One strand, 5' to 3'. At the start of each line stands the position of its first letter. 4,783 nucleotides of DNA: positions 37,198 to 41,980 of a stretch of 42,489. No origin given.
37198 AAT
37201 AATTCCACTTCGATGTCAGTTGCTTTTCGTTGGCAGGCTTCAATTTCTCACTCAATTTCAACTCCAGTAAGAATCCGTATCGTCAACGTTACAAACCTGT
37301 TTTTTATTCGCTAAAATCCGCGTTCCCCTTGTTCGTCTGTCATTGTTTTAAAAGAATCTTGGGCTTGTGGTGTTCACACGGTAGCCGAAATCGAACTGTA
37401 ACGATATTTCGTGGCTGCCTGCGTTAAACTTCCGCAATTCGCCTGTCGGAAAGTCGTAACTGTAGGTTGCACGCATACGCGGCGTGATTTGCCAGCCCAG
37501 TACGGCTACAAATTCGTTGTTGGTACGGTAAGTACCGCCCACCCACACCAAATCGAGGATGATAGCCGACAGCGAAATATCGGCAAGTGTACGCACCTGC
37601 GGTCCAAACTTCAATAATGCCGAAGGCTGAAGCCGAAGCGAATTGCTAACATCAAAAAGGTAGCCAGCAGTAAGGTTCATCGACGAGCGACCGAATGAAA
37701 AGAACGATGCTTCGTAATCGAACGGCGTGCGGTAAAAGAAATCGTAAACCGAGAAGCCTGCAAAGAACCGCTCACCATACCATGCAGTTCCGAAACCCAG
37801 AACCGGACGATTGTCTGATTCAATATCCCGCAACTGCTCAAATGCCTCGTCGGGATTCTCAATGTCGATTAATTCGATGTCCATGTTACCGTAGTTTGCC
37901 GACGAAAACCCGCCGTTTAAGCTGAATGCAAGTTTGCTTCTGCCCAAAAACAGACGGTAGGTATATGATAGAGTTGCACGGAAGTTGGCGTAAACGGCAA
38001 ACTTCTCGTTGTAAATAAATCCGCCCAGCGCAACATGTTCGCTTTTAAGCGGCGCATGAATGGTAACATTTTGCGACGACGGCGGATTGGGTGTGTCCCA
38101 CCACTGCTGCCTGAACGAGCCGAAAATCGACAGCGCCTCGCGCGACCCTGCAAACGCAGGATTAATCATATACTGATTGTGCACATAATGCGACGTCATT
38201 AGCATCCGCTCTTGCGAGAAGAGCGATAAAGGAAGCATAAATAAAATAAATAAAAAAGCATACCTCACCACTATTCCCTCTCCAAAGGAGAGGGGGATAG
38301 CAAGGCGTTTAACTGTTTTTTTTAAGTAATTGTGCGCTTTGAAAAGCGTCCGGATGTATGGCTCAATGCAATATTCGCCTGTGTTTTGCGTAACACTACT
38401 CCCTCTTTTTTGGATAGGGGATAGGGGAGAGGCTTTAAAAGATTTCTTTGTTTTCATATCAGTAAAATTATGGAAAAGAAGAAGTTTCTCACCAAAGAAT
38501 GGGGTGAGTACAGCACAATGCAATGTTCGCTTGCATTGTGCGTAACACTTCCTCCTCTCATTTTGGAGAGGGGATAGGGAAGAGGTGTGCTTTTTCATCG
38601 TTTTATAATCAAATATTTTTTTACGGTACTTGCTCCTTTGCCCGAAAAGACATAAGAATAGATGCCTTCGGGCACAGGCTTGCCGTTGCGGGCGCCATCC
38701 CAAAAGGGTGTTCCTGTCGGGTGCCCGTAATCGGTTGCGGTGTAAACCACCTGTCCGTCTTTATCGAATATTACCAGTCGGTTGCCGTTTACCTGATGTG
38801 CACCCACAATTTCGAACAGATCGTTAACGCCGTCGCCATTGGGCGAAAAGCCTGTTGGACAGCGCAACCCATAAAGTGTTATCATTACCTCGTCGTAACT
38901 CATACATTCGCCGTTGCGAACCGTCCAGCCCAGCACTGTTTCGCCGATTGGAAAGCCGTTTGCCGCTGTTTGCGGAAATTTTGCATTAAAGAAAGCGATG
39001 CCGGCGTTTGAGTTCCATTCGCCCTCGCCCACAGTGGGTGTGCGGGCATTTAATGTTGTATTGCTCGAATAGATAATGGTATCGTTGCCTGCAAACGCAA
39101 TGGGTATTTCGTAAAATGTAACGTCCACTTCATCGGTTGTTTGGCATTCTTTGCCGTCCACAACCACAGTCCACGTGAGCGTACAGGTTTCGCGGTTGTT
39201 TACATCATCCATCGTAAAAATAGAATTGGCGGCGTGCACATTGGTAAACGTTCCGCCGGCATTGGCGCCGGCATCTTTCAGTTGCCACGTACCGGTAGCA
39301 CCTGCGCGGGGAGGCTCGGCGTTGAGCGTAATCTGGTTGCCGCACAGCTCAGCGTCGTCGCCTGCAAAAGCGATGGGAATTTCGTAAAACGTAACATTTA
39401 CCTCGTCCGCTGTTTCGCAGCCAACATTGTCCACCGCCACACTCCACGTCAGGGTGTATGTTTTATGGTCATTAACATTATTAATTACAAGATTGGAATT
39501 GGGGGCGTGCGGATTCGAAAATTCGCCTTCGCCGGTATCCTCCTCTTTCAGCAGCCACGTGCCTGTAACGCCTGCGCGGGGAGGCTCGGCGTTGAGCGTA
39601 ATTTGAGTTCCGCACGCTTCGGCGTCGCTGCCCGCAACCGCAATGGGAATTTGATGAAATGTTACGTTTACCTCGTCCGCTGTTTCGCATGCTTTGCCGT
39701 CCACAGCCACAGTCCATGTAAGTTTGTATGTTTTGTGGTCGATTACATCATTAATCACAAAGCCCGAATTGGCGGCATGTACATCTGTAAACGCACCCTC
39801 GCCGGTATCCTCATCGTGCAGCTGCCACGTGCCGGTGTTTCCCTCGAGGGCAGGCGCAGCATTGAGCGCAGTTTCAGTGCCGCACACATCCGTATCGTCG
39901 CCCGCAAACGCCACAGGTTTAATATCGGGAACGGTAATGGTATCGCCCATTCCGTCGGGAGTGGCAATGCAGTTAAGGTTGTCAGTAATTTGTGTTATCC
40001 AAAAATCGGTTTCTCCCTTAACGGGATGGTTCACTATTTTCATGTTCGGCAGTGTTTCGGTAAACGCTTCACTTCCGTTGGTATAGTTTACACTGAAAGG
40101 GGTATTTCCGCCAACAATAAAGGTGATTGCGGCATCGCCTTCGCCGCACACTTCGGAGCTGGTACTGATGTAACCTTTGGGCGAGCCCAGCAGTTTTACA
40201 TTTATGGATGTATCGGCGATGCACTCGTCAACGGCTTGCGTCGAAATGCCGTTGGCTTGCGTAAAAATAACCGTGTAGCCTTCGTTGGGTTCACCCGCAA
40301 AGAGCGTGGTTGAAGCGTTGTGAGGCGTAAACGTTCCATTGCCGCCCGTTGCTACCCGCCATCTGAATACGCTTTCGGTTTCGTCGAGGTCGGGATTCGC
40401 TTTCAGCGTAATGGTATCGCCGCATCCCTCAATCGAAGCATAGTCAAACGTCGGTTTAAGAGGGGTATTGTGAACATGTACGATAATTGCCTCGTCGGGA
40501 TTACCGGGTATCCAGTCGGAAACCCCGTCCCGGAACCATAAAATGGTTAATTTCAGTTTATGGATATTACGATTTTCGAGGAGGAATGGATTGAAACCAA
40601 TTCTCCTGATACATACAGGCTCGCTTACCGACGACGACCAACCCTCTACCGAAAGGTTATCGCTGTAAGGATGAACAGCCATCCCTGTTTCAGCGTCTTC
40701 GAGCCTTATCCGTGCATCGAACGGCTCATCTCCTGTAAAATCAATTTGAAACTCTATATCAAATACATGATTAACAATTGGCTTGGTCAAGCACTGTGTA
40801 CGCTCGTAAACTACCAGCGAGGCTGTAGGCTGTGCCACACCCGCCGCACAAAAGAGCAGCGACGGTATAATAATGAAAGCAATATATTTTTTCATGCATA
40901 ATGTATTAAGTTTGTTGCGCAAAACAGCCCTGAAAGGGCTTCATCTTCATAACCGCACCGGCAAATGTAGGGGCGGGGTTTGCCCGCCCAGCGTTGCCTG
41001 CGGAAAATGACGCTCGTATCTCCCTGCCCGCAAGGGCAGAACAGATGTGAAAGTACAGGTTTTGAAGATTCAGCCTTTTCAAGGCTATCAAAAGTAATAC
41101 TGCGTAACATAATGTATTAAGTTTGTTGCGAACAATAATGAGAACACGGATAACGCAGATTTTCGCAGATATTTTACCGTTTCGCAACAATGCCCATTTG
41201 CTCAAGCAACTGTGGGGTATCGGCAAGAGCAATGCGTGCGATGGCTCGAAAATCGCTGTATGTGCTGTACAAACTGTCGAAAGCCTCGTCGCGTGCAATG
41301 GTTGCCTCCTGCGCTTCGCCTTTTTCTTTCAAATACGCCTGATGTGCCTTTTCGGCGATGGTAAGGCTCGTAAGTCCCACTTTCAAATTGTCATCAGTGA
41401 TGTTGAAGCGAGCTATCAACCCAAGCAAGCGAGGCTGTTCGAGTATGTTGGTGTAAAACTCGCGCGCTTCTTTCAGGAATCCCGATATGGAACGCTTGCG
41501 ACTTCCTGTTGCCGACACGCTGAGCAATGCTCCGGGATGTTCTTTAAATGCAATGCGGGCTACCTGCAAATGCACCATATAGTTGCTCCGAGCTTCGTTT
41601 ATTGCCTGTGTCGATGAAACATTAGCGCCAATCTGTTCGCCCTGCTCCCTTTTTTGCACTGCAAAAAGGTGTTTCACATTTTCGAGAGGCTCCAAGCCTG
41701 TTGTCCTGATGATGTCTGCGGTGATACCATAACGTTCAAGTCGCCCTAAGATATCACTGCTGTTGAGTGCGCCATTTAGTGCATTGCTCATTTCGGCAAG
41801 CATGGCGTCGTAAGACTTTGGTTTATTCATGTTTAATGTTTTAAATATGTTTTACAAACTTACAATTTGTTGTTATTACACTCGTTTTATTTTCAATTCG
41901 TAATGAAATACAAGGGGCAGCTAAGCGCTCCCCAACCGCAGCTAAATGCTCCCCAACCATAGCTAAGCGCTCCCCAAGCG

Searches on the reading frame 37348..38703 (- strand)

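Call 7: search_protein_families(library=pfam, proteins=[window:37348-38703:-], max_evalue=0.01)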
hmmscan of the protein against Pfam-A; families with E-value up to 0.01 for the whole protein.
window:37348-38703:- (451 aa): 1 family
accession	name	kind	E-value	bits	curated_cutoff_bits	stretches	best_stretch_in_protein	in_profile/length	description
PF11751.14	PorP_SprF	-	1.1e-56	192.9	22.3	1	170-437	9-273/273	Type IX secretion system membrane protein PorP/SprF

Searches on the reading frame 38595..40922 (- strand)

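Call 7: search_protein_families(library=pfam, proteins=[window:38595-40922:-], max_evalue=0.01)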
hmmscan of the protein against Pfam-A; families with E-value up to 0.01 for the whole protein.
window:38595-40922:- (775 aa): 3 families
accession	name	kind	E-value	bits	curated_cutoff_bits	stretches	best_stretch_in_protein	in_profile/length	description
PF13585.12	CHU_C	-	1.2e-16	61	27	1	688-769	3-82/86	CHU_C Type IX secretion signal domain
PF22257.2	GPR128_N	-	2.7e-06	27.8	27.2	0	412-452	24-63/81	GPR128, N-terminal domain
PF13860.13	FlgD_ig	-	0.0082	16.5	27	0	703-761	14-75/79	FlgD Ig-like domain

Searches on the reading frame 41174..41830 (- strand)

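Call 7: search_protein_families(library=pfam, proteins=[window:41174-41830:-], max_evalue=0.01)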
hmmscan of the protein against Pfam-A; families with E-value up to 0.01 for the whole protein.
window:41174-41830:- (218 aa): 0 families

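Call 48: search_protein_families(library=ncbifam, proteins=[window:41174-41830:-], max_evalue=0.01)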
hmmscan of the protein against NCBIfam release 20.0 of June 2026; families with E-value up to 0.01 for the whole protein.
window:41174-41830:- (218 aa): 1 family
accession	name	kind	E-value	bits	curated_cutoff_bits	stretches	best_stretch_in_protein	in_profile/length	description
NF052641.1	PQLLE_fam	subfamily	5.2e-56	189.7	80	1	5-214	3-211/211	PQLLE family protein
